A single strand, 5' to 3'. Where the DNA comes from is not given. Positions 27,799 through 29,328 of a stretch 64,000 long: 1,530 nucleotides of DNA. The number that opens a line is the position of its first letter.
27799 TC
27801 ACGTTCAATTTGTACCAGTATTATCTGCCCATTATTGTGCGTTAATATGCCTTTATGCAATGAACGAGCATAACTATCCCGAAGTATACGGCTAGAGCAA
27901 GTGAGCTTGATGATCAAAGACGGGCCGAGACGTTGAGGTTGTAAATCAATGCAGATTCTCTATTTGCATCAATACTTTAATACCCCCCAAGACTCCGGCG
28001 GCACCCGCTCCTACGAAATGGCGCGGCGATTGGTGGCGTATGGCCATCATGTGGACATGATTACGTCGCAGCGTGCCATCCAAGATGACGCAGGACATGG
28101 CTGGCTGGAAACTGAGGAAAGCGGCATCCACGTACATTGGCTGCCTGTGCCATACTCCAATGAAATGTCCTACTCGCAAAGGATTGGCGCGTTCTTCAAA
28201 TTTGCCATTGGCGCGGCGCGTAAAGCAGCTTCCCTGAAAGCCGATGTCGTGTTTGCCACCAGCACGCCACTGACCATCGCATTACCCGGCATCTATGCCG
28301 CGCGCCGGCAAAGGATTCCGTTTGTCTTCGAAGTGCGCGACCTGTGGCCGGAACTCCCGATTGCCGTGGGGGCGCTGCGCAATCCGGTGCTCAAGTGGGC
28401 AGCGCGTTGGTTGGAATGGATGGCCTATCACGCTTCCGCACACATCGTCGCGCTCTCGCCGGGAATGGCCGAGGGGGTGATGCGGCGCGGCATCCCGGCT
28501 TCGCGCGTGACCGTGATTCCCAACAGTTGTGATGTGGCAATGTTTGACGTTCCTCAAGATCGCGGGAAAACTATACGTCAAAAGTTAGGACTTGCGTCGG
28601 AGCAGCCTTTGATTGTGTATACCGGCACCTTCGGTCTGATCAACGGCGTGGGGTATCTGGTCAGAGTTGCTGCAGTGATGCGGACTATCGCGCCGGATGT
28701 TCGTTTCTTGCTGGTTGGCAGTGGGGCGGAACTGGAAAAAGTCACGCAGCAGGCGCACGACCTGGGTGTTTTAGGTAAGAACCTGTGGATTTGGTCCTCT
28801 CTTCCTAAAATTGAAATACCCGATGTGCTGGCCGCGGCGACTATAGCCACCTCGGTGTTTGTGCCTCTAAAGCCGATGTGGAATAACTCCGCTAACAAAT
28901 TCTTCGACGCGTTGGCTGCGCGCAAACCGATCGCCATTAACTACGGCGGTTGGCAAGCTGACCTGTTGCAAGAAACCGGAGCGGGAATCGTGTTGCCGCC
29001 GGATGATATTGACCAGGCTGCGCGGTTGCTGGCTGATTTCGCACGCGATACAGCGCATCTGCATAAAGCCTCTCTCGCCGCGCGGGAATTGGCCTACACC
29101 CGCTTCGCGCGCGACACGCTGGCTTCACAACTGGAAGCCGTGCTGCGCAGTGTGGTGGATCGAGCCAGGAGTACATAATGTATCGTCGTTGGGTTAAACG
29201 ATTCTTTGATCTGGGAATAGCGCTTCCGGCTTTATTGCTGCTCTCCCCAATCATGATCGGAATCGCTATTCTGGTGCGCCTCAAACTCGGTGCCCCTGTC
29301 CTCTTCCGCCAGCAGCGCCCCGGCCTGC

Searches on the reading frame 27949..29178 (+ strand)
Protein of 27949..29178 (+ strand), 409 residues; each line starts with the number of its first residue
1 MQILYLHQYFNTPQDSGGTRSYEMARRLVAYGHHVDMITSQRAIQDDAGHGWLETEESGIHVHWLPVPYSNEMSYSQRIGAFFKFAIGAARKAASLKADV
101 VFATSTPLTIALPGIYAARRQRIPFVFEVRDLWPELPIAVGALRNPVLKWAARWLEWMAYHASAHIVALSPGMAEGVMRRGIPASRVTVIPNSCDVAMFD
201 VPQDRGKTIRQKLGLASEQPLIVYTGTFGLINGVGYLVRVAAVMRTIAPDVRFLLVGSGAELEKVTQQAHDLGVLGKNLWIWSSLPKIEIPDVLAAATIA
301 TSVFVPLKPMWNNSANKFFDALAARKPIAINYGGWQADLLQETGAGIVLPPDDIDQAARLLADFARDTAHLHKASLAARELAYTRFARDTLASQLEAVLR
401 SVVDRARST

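Call 4: search_protein_families(library=pfam, proteins=[window:27949-29178:+], max_evalue=0.01)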
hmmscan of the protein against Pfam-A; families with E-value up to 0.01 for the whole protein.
window:27949-29178:+ (409 aa): 4 families
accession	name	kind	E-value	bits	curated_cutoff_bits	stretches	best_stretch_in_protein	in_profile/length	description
PF13579.12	Glyco_trans_4_4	-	7.8e-24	85.2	29.7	1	18-192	4-157/158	Glycosyl transferase 4-like domain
PF13439.12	Glyco_transf_4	-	9.3e-21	75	28.5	1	19-196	6-168/170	Glycosyltransferase Family 4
PF00534.26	Glycos_transf_1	-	1.1e-10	41.8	26.4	1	208-380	4-171/172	Glycosyl transferases group 1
PF13692.12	Glyco_trans_1_4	-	1.3e-08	35.6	27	1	220-363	2-138/142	Glycosyl transferases group 1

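Call 7: find_encoding_contigs(protein=window:27949-29178:+, flank=10000, max_places=10)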
Protein window:27949-29178:+ (409 aa): 8 contigs read that carry it; 5 places shown.
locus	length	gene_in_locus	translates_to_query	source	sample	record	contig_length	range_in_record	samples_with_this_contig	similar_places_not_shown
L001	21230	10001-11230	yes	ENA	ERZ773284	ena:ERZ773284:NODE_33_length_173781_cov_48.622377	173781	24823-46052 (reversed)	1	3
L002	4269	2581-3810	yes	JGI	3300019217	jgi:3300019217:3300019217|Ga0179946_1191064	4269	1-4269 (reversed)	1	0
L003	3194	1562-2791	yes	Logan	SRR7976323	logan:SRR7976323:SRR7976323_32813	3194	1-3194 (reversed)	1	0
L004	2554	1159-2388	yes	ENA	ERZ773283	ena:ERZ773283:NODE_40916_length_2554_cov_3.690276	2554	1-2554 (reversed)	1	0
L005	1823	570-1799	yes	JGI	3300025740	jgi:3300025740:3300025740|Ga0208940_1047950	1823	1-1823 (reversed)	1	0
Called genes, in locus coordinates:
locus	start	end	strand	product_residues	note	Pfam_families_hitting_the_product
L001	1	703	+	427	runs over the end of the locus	PF04230:PS_pyruv_trans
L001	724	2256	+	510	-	-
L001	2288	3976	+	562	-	PF13414:TPR_11 (faint)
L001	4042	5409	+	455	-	-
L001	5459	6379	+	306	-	PF00535:Glycos_transf_2, PF10111:Glyco_tranf_2_2, PF13641:Glyco_tranf_2_3, PF13632:Glyco_trans_2_3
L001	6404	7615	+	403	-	PF13692:Glyco_trans_1_4, PF00534:Glycos_transf_1, PF13524:Glyco_trans_1_2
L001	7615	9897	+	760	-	-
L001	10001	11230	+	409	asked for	PF13439:Glyco_transf_4, PF13579:Glyco_trans_4_4, PF00534:Glycos_transf_1, PF13692:Glyco_trans_1_4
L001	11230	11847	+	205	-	PF02397:Bac_transf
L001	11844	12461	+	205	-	PF17836:PglD_N, PF25084:LbH_EIF2B (weak), PF25087:GMPPB_C (faint), PF00132:Hexapep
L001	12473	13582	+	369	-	PF00155:Aminotran_1_2, PF01041:DegT_DnrJ_EryC1, PF01212:Beta_elim_lyase (weak)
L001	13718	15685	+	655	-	PF13727:CoA_binding_3, PF13460:NAD_binding_10 (faint), PF01073:3Beta_HSD, PF01370:Epimerase, PF02719:Polysacc_synt_2, PF04321:RmlD_sub_bind, PF08659:KR (weak), PF16363:GDP_Man_Dehyd, +1 more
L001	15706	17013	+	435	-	PF04932:Wzy_C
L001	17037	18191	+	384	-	PF14907:NTP_transf_5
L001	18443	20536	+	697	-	PF02706:Wzz, PF13807:GNVR (weak)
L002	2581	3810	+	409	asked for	PF13439:Glyco_transf_4, PF13579:Glyco_trans_4_4, PF00534:Glycos_transf_1, PF13692:Glyco_trans_1_4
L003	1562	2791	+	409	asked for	PF13439:Glyco_transf_4, PF13579:Glyco_trans_4_4, PF00534:Glycos_transf_1, PF13692:Glyco_trans_1_4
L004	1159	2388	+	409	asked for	PF13439:Glyco_transf_4, PF13579:Glyco_trans_4_4, PF00534:Glycos_transf_1, PF13692:Glyco_trans_1_4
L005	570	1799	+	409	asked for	PF13439:Glyco_transf_4, PF13579:Glyco_trans_4_4, PF00534:Glycos_transf_1, PF13692:Glyco_trans_1_4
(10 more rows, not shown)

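Call 15: find_related_loci(query=window:27949-29178:+, collection=genome_contigs, flank=10000)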
Query window:27949-29178:+ (409 aa) in genome_contigs; peptide patterns used: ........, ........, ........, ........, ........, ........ (x = any residue, [..] = any of these).
125 stretches matched a pattern; 43 encode a relative of the query (tblastn E <= 1e-3); 43 distinct loci.
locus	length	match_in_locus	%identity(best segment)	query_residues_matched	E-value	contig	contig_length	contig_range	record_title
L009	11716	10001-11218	80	1-406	0e+0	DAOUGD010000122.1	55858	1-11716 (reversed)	MAG TPA_asm: Anaerolineae bacterium isolate R24_97 k131_1241515, whole genome shotgun sequence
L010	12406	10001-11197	82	1-399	0e+0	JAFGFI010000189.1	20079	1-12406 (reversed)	MAG: Anaerolineae bacterium isolate Zod_Metabat.1307 k87_5486570, whole genome shotgun sequence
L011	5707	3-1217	68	1-403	0e+0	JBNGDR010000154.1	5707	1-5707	MAG: Anaerolineae bacterium isolate E05-034 bin59_IDBA_re-assembly_contigs.fa-154, whole genome shotgun sequence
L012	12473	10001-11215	63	1-401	2e-167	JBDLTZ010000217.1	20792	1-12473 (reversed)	MAG: Chloroflexota bacterium isolate lewisrun_2019_sw_WHONDRS-S19S_0014_B_bin.66 scaffold_794015, whole genome shotgun s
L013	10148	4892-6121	64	1-408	2e-166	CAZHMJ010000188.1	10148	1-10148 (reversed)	MAG TPA_asm: uncultured Anaerolineae bacterium isolate binchicken_co27_456 genome assembly, contig: NODE_11753_length_10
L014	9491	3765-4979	67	1-403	7e-166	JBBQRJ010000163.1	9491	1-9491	MAG: Aggregatilineales bacterium isolate Co_metawrap_1667 Cmw_1667_k141_28839376_length_9491_cov_12.0000, whole genome s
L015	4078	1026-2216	64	1-399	7e-169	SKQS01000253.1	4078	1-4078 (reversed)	MAG: Wenzhouxiangella sp. isolate CSSed162cmA_452 CSSed16-2cmA-122332, whole genome shotgun sequence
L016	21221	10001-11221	61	1-404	3e-157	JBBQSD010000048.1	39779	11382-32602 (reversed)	MAG: Chloroflexales bacterium isolate Co_metawrap_1725 Cmw_1725_k141_21397965_length_39779_cov_18.0000, whole genome sho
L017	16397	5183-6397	61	1-403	4e-154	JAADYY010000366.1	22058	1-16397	MAG: Chloroflexi bacterium isolate TC_22 k99_1080047, whole genome shotgun sequence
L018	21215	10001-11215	59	1-403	2e-152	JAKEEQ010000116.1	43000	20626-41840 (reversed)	MAG: Chloroflexota bacterium isolate PMV_1.47 PMV_1.47.k101_510248, whole genome shotgun sequence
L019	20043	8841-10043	61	1-399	4e-150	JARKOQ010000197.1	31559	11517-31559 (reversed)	MAG: Aggregatilineales bacterium isolate D137_metabat.41 k141_268514, whole genome shotgun sequence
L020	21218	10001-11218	57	1-408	2e-149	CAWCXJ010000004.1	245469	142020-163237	MAG: uncultured Trueperaceae bacterium isolate MFD03250.bin.1.118 genome assembly, contig: contig_15231, whole genome sh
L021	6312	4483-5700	57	1-407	5e-148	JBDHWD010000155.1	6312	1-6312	MAG: Thermomicrobiales bacterium isolate AS-MICRO-3CA.275 NODE_62393_length_6312_cov_3.135196, whole genome shotgun sequ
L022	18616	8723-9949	62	1-405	3e-147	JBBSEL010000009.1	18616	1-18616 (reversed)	MAG: Chloroflexia bacterium isolate LS1_sbin.44 LS1_sbin.44_K_1449192_L_18616_cov_12.9658, whole genome shotgun sequence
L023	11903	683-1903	57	1-405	5e-146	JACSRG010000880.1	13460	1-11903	MAG: Anaerolinea sp. isolate CH1 contig-70_5883, whole genome shotgun sequence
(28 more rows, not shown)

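Call 21: search_protein_families(library=pfam, proteins=[L009:52-1341:+, L009:1348-2796:+, L009:2789-4003:+, L009:4156-5289:+, L009:5296-6381:+, L009:6391-7833:+, L009:7843-8772:+, L009:8796-10004:+], max_evalue=0.001)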
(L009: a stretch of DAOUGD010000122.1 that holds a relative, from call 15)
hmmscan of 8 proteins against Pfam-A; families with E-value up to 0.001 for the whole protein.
L009:52-1341:+ (429 aa): 0 families

L009:1348-2796:+ (482 aa): 9 families
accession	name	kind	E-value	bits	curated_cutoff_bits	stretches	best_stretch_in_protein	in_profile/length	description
PF04432.18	FrhB_FdhB_C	-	7.3e-26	91.3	23.3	1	189-355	4-148/150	Coenzyme F420 hydrogenase/dehydrogenase, beta subunit C terminus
PF04422.18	FrhB_FdhB_N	-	2.2e-15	57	22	1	104-179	2-77/78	Coenzyme F420 hydrogenase/dehydrogenase, beta subunit N-term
PF12838.12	Fer4_7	-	6.1e-07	30.2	27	1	19-66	2-51/52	4Fe-4S dicluster domain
PF14697.11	Fer4_21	-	1.9e-06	28.3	35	1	12-67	1-56/59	4Fe-4S dicluster domain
PF00037.32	Fer4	-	6.8e-05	22.9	21.1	1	13-32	2-21/24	4Fe-4S binding domain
PF12797.12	Fer4_2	-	8.1e-05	22.8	24.5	0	46-65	3-22/22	4Fe-4S binding domain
PF13183.11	Fer4_8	-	0.00035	21.5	27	0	17-30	3-16/68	4Fe-4S dicluster domain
PF13187.11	Fer4_9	-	0.00039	20.8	27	1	19-64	2-48/52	4Fe-4S dicluster domain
PF13237.11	Fer4_10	-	0.00049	20.4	25.5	0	14-64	4-53/53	4Fe-4S dicluster domain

L009:2789-4003:+ (404 aa): 1 family
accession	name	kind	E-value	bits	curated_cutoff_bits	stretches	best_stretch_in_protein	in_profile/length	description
PF04230.19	PS_pyruv_trans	-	1.9e-22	81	25.3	1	17-335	1-280/280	Polysaccharide pyruvyl transferase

L009:4156-5289:+ (377 aa): 3 families
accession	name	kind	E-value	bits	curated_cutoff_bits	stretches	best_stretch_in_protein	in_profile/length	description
PF13692.12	Glyco_trans_1_4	-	1.7e-09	38.5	27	1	225-315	21-114/142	Glycosyl transferases group 1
PF00534.26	Glycos_transf_1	-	5.9e-06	26.4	26.4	1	209-313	14-125/172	Glycosyl transferases group 1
PF13524.12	Glyco_trans_1_2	-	0.00016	22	25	1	232-368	9-143/144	Glycosyl transferase-like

L009:5296-6381:+ (361 aa): 13 families
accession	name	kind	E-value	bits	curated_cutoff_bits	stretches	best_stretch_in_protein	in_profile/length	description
PF13431.12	TPR_17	-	5e-09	36.2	24.4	0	270-296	2-28/34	Tetratricopeptide repeat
PF07719.23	TPR_2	-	2.7e-08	33.7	27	1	318-347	4-33/34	Tetratricopeptide repeat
PF13414.12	TPR_11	-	2.9e-08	33.7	26.8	0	269-294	16-41/42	TPR repeat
PF00515.34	TPR_1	-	3.9e-07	30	27.8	1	318-347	4-33/34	Tetratricopeptide repeat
PF13428.12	TPR_14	-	4e-07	30.5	23.5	0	318-357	4-43/44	Tetratricopeptide repeat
PF13432.12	TPR_16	-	4.5e-07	30.6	32.7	0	270-314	20-64/65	Tetratricopeptide repeat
PF13181.12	TPR_8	-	5.3e-06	26.6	25.7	0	318-342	4-28/34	Tetratricopeptide repeat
PF12895.13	ANAPC3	-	1e-05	26.2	27.2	0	264-339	6-80/82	Anaphase-promoting complex, cyclosome, subunit 3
PF13174.12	TPR_6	-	3.5e-05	24.6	26.3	0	319-347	4-32/33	Tetratricopeptide repeat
PF14559.12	TPR_19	-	0.00012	22.8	25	0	295-358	5-68/68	Tetratricopeptide repeat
PF13176.12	TPR_7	-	0.00017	21.8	27.9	0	318-346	2-32/36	Tetratricopeptide repeat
PF13424.12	TPR_12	-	0.00025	21.6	30.1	0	310-342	36-72/77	Tetratricopeptide repeat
PF23914.1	TPR_CcmH_CycH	-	0.00049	20.4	42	0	304-348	39-83/158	Cytochrome c-type biogenesis protein H TPR domain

L009:6391-7833:+ (480 aa): 1 family
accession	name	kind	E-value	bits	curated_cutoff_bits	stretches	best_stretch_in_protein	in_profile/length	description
PF04932.20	Wzy_C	-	2.6e-12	47.2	31.7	1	261-398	2-149/149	O-Antigen ligase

L009:7843-8772:+ (309 aa): 6 families
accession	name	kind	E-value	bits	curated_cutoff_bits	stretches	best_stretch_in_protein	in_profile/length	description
PF00535.33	Glycos_transf_2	-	9.5e-22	78.1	23.3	1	8-134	2-130/168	Glycosyl transferase family 2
PF13641.12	Glyco_tranf_2_3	-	1.4e-15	58.4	27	1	7-231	4-216/230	Glycosyltransferase like family 2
PF13632.12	Glyco_trans_2_3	-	2.5e-05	24.6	27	1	85-275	1-162/198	Glycosyl transferase family group 2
PF13704.12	Glyco_tranf_2_4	-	8.8e-05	23.4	27.5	1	18-58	6-44/98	Glycosyl transferase family 2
PF13506.12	Glyco_transf_21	-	0.00036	20.5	21.7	0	75-222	23-150/174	Glycosyl transferase family 21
PF13712.12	Glyco_tranf_2_5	-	0.00083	19.6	27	0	70-238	41-200/210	Glycosyltransferase like family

L009:8796-10004:+ (402 aa): 3 families
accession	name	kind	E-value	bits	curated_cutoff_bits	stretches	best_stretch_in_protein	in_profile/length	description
PF13692.12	Glyco_trans_1_4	-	2.2e-26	93.3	27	1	226-362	2-142/142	Glycosyl transferases group 1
PF00534.26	Glycos_transf_1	-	3.9e-10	40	26.4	1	252-375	40-171/172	Glycosyl transferases group 1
PF13524.12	Glyco_trans_1_2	-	1.2e-09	38.7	25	1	255-379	10-131/144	Glycosyl transferase-like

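Call 22: search_protein_families(library=pfam, proteins=[L010:15-890:+, L010:887-2323:+, L010:2325-3536:+, L010:3548-5077:+, L010:4927-6600:+, L010:6624-7772:+, L010:7769-8980:+, L010:9009-9824:+], max_evalue=0.001)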
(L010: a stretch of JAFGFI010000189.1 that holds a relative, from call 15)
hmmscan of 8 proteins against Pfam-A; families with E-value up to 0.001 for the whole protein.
L010:15-890:+ (291 aa): 7 families
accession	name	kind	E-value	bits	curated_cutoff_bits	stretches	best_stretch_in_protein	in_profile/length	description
PF01370.27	Epimerase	-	2.9e-45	155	20.9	1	4-219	20-240/240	NAD dependent epimerase/dehydratase family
PF16363.11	GDP_Man_Dehyd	-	2.3e-38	132.9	27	1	24-280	52-330/332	GDP-mannose 4,6 dehydratase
PF01073.25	3Beta_HSD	-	2.6e-09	36.9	22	1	26-205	47-228/280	3-beta hydroxysteroid dehydrogenase/isomerase family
PF02719.21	Polysacc_synt_2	-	3.2e-09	36.8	20.2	1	28-240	58-250/293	Polysaccharide biosynthesis protein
PF04321.23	RmlD_sub_bind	-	2e-08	34.1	27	1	30-180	34-173/287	RmlD substrate binding domain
PF07993.18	NAD_binding_4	-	1.6e-07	31.2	20.1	1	24-155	61-209/258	Male sterility protein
PF13460.12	NAD_binding_10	-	1.2e-05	25.7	27.2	1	3-152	16-145/184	NAD(P)H-binding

L010:887-2323:+ (478 aa): 4 families
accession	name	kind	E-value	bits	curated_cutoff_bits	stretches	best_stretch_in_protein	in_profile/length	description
PF13424.12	TPR_12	-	1.6e-06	28.7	30.1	0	145-182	39-76/77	Tetratricopeptide repeat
PF13428.12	TPR_14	-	5.3e-06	27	23.5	1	152-193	2-43/44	Tetratricopeptide repeat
PF07719.23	TPR_2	-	6.3e-05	23.2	27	0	185-217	1-33/34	Tetratricopeptide repeat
PF13414.12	TPR_11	-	0.00058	19.9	26.8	0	195-222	4-31/42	TPR repeat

L010:2325-3536:+ (403 aa): 6 families
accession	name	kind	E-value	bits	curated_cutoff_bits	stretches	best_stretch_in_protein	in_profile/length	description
PF00534.26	Glycos_transf_1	-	9.3e-34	116.9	26.4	1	208-378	10-171/172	Glycosyl transferases group 1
PF13692.12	Glyco_trans_1_4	-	1.3e-32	113.4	27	1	215-365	3-142/142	Glycosyl transferases group 1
PF13439.12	Glyco_transf_4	-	2.2e-08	34.7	28.5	1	101-200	63-169/170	Glycosyltransferase Family 4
PF13524.12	Glyco_trans_1_2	-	1e-07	32.4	25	1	238-394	9-143/144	Glycosyl transferase-like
PF13579.12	Glyco_trans_4_4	-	8.6e-07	29.9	29.7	1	100-192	61-154/158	Glycosyl transferase 4-like domain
PF20706.3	GT4-conflict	-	7.2e-05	22.4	26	1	179-340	163-322/385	Family 4 Glycosyltransferase in conflict systems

L010:3548-5077:+ (509 aa): 2 families
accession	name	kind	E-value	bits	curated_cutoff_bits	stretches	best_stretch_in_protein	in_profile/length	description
PF13440.11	Polysacc_synt_3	-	5.1e-91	305.4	23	1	46-337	1-292/293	Polysaccharide biosynthesis protein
PF01943.22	Polysacc_synt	-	3.3e-42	145.3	28.2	1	23-288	2-273/274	Polysaccharide biosynthesis protein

L010:4927-6600:+ (557 aa): 1 family
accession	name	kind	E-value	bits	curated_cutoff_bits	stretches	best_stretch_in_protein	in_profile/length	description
PF14296.11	O-ag_pol_Wzy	-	6.7e-12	45.3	26.6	1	67-518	3-455/468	O-antigen polysaccharide polymerase Wzy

L010:6624-7772:+ (382 aa): 5 families
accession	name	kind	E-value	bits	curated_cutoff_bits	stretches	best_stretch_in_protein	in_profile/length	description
PF00534.26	Glycos_transf_1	-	1e-20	74.4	26.4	1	189-348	14-171/172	Glycosyl transferases group 1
PF13692.12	Glyco_trans_1_4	-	6.6e-19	69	27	1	190-334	1-141/142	Glycosyl transferases group 1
PF13524.12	Glyco_trans_1_2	-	7.4e-08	32.9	25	1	222-357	16-136/144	Glycosyl transferase-like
PF13439.12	Glyco_transf_4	-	2.3e-07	31.4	28.5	1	22-161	9-148/170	Glycosyltransferase Family 4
PF13579.12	Glyco_trans_4_4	-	2.9e-07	31.4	29.7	1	24-161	10-142/158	Glycosyl transferase 4-like domain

L010:7769-8980:+ (403 aa): 1 family
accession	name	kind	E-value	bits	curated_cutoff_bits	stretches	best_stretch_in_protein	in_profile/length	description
PF00534.26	Glycos_transf_1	-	4.9e-06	26.6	26.4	1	213-306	2-97/172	Glycosyl transferases group 1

L010:9009-9824:+ (271 aa): 10 families
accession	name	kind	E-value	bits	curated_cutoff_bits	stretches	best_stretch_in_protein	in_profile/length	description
PF13649.12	Methyltransf_25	-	9.7e-23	81.1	27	1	64-158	1-97/97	Methyltransferase domain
PF08241.18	Methyltransf_11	-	1.5e-22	80.5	21.2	1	65-162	1-95/95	Methyltransferase domain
PF13847.12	Methyltransf_31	-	7.8e-19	68.2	27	1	61-170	4-117/145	Methyltransferase domain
PF13489.12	Methyltransf_23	-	7.1e-13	49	27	1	51-193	11-150/164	Methyltransferase domain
PF08242.18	Methyltransf_12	-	7.7e-13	49.4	30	1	65-159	1-97/98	Methyltransferase domain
PF01209.24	Ubie_methyltran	-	1.8e-12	47.6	20.1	1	52-163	39-152/233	ubiE/COQ5 methyltransferase family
PF05175.20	MTS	-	5e-08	33.2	23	1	52-159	23-135/170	Methyltransferase small domain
PF06325.19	PrmA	-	1.1e-07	32.1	22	1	45-162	150-258/296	Ribosomal protein L11 methyltransferase (PrmA)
PF03848.20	TehB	-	3e-07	30.5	20.4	1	45-163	15-133/193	Tellurite resistance protein TehB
PF02353.26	CMAS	-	4.1e-05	23.5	27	1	48-187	49-198/273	Mycolic acid cyclopropane synthetase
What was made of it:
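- Gene content differs completely between close relatives (L010 against the window, call 22).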

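Call 42: search_protein_families(library=ncbifam, proteins=[window:27949-29178:+], max_evalue=0.01)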
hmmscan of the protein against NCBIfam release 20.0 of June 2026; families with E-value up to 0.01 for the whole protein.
window:27949-29178:+ (409 aa): 16 families
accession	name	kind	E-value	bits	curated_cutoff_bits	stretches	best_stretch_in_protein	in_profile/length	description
TIGR04063.1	stp3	hypoth_equivalog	7.8e-37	127.1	442.05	1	13-381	11-374/397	TIGR04063 family PEP-CTERM/XrtA system glycosyltransferase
NF007640.0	PRK10307.1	subfamily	2.3e-27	95.9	276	1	13-403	12-408/411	WcaI family glycosyltransferase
TIGR02149.1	glgA_Coryne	subfamily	3.7e-17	62.5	302.4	1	84-403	70-391/391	glycogen synthase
TIGR03088.1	stp2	hypoth_equivalog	1.3e-14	54.1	409.05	1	165-400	139-371/374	TIGR03088 family PEP-CTERM/XrtA system glycosyltransferase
TIGR03999.1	thiol_BshA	equivalog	2.9e-10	39.6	273.7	1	162-402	144-373/375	N-acetyl-alpha-D-glucosaminyl L-malate synthase BshA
TIGR04007.1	wcaI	equivalog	7.8e-10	38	800.45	1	149-273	161-283/407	colanic acid biosynthesis glycosyltransferase WcaI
NF053787.1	GlcN_PG_synth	equivalog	4.2e-08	32.4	480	1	93-262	78-237/361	N-acetylglucosaminyl phosphatidylglycerol synthase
TIGR03449.1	mycothiol_MshA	equivalog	5.2e-08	32.2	462.5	1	166-401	169-402/406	D-inositol-3-phosphate glycosyltransferase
TIGR04157.1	glyco_rSAM_CFB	subfamily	6.5e-08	32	400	1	159-260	166-268/406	TIGR04157 family glycosyltransferase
NF047684.1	TeichurnBiosyTuaC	equivalog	1.4e-06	27.5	550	1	162-398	164-385/391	teichuronic acid biosynthesis protein TuaC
NF038298.1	EPS_HpsO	equivalog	5.3e-05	22.2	575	1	148-394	132-379/388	hormogonium polysaccharide biosynthesis glycosyltransferase HpsO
NF038295.1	EPS_HpsP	equivalog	0.00012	21.3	550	1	153-400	145-385/388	hormogonium polysaccharide biosynthesis glycosyltransferase HpsP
NF012028.0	PRK15484.1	subfamily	0.00013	21.2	618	1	180-401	156-377/380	lipopolysaccharide N-acetylglucosaminyltransferase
NF041876.1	EPS_EpsE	equivalog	0.00031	20.1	400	1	319-395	313-389/389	exopolysaccharide biosynthesis GT4 family glycosyltransferase EpsE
NF038011.1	PelF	equivalog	0.0011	18.1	100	1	111-264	203-351/489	GT4 family glycosyltransferase PelF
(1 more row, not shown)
